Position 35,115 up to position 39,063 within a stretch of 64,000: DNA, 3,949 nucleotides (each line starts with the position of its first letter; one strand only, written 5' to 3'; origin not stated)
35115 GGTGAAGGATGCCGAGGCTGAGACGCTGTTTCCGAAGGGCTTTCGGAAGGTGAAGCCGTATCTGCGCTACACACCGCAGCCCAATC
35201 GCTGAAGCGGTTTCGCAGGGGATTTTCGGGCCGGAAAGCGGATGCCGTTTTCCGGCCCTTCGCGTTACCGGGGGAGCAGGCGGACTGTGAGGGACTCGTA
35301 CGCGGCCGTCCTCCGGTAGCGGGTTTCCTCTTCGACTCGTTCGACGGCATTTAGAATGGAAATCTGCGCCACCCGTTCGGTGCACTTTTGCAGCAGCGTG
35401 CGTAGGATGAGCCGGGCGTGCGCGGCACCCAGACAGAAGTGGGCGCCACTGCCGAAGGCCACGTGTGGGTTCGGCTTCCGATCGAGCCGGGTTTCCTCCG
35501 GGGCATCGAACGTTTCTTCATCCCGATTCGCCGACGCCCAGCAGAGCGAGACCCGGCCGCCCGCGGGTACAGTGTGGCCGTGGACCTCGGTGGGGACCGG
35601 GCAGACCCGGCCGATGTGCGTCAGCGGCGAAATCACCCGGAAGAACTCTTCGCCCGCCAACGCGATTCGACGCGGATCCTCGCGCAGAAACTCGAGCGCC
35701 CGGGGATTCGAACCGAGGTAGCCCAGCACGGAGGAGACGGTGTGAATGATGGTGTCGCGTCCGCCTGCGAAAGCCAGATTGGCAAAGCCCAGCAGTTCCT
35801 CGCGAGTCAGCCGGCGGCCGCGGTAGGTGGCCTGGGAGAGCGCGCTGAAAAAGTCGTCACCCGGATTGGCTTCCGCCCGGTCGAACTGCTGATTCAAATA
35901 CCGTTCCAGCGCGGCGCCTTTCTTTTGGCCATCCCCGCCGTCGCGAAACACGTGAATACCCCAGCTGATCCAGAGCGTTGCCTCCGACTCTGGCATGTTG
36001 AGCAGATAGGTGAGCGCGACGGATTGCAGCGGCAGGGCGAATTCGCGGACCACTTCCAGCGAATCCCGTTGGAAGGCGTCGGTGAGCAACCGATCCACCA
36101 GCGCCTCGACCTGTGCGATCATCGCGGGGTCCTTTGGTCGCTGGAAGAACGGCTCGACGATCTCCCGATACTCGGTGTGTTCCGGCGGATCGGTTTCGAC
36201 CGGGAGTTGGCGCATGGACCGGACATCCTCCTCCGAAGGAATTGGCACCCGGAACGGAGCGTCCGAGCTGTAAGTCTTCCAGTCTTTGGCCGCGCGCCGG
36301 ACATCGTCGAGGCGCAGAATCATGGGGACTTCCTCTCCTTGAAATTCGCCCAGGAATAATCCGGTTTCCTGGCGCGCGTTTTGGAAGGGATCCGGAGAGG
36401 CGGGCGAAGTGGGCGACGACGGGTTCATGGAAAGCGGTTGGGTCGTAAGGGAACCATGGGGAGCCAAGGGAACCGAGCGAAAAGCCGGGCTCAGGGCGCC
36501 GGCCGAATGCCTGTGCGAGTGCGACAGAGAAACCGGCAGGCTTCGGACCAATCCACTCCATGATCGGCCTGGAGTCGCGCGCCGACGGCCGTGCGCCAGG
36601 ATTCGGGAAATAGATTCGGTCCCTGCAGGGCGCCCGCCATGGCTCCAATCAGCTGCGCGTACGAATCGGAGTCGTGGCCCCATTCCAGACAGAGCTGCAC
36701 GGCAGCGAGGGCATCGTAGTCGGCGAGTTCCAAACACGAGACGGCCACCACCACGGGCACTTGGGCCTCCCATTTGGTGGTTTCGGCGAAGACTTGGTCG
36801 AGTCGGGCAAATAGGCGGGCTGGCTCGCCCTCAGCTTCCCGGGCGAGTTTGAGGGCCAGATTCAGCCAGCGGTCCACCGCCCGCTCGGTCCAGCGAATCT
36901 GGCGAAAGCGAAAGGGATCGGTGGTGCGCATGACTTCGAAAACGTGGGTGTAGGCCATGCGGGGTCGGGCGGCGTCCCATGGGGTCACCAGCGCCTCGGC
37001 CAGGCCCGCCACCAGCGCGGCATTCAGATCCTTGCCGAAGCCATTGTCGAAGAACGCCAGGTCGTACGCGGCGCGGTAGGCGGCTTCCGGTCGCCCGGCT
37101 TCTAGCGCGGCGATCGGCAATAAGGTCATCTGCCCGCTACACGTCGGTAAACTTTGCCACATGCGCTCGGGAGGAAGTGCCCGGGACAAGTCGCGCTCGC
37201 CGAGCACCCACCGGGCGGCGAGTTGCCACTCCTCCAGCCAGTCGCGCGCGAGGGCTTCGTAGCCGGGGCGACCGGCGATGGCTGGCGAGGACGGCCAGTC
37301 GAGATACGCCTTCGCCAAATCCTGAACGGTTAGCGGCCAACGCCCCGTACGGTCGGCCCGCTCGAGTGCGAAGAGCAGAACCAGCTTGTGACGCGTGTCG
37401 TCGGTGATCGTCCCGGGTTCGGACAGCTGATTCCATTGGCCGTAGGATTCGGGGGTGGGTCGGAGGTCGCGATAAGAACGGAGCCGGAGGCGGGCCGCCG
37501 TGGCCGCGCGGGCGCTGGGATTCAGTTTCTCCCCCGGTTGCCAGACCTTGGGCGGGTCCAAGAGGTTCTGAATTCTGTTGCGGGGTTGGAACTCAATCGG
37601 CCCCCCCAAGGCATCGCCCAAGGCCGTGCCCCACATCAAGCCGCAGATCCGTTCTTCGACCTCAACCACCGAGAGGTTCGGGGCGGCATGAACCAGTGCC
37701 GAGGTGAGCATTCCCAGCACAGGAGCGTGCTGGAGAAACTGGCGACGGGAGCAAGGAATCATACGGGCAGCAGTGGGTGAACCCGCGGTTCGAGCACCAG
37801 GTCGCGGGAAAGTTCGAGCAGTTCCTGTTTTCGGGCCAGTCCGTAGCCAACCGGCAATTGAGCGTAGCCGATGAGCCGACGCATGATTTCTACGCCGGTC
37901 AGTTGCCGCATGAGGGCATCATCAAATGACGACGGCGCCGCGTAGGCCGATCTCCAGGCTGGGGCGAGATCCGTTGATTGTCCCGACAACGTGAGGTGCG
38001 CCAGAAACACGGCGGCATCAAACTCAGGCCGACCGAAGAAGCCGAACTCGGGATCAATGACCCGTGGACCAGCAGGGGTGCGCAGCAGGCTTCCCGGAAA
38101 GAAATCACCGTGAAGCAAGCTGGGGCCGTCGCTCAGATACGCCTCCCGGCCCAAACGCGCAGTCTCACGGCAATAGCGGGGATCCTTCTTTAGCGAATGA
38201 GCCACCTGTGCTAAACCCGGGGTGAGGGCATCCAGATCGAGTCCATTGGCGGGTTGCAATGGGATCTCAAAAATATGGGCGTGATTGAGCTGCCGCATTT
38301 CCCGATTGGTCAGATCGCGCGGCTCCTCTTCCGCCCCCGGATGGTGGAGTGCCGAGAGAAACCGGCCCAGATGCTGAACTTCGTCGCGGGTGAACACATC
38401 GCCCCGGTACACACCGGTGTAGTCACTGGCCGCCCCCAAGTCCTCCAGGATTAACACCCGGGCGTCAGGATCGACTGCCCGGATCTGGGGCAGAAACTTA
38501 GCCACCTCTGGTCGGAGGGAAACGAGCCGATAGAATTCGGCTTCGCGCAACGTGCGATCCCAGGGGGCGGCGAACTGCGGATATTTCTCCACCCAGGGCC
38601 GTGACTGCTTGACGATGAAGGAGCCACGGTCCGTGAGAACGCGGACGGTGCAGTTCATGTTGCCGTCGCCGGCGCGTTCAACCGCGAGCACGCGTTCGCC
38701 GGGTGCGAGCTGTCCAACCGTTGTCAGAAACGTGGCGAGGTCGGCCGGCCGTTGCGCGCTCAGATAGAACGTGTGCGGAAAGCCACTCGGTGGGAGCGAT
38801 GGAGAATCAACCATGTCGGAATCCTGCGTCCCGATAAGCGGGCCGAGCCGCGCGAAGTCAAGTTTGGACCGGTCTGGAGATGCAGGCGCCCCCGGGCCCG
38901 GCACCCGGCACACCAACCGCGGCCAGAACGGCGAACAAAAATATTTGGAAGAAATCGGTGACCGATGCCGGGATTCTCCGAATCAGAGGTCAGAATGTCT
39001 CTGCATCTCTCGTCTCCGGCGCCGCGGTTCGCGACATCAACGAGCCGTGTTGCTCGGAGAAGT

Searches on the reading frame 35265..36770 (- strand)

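Call 17: search_protein_families(library=pfam, proteins=[window:35265-36770:-], max_evalue=0.001)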
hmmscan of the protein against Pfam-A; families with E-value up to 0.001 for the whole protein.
window:35265-36770:- (501 aa): 1 family
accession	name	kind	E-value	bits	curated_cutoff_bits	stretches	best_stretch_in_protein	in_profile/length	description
PF00067.27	p450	-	7.9e-18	64.9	22.8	1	303-462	237-427/462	Cytochrome P450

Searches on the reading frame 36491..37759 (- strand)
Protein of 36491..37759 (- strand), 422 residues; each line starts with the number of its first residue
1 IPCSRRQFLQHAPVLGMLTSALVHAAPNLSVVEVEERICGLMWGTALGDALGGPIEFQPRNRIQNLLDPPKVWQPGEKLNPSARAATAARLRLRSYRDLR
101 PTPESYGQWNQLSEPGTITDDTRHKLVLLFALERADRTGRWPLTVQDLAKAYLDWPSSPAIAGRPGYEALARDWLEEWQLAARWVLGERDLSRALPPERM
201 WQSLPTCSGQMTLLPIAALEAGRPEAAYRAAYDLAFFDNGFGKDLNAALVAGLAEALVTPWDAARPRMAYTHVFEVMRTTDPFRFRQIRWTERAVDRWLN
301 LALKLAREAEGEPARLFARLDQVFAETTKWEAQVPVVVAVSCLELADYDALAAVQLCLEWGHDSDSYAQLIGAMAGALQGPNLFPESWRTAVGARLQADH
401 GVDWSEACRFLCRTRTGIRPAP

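Call 17: search_protein_families(library=pfam, proteins=[window:36491-37759:-], max_evalue=0.001)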
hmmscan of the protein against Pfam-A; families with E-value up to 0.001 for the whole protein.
window:36491-37759:- (422 aa): 1 family
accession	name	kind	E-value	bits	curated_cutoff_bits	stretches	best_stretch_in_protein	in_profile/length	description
PF03747.19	ADP_ribosyl_GH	-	2.1e-27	97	26.2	1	40-386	1-286/287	ADP-ribosylglycohydrolase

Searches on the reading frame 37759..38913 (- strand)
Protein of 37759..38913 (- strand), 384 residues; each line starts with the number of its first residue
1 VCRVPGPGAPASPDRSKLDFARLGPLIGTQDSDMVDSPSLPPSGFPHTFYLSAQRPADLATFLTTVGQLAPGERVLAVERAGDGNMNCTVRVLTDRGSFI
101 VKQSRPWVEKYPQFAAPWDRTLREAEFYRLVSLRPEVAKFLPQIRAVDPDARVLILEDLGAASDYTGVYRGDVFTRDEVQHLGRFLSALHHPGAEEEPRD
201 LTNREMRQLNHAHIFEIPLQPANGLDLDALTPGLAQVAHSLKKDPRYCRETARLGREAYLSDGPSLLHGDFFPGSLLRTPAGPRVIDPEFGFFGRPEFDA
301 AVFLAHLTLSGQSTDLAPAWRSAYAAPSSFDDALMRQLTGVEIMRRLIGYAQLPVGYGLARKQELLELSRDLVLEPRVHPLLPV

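Call 17: search_protein_families(library=pfam, proteins=[window:37759-38913:-], max_evalue=0.001)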
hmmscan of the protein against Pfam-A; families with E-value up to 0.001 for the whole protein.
window:37759-38913:- (384 aa): 1 family
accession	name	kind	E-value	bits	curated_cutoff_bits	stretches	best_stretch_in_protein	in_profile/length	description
PF01636.29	APH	-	2.2e-10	41.1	23.2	1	79-324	3-229/239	Phosphotransferase enzyme family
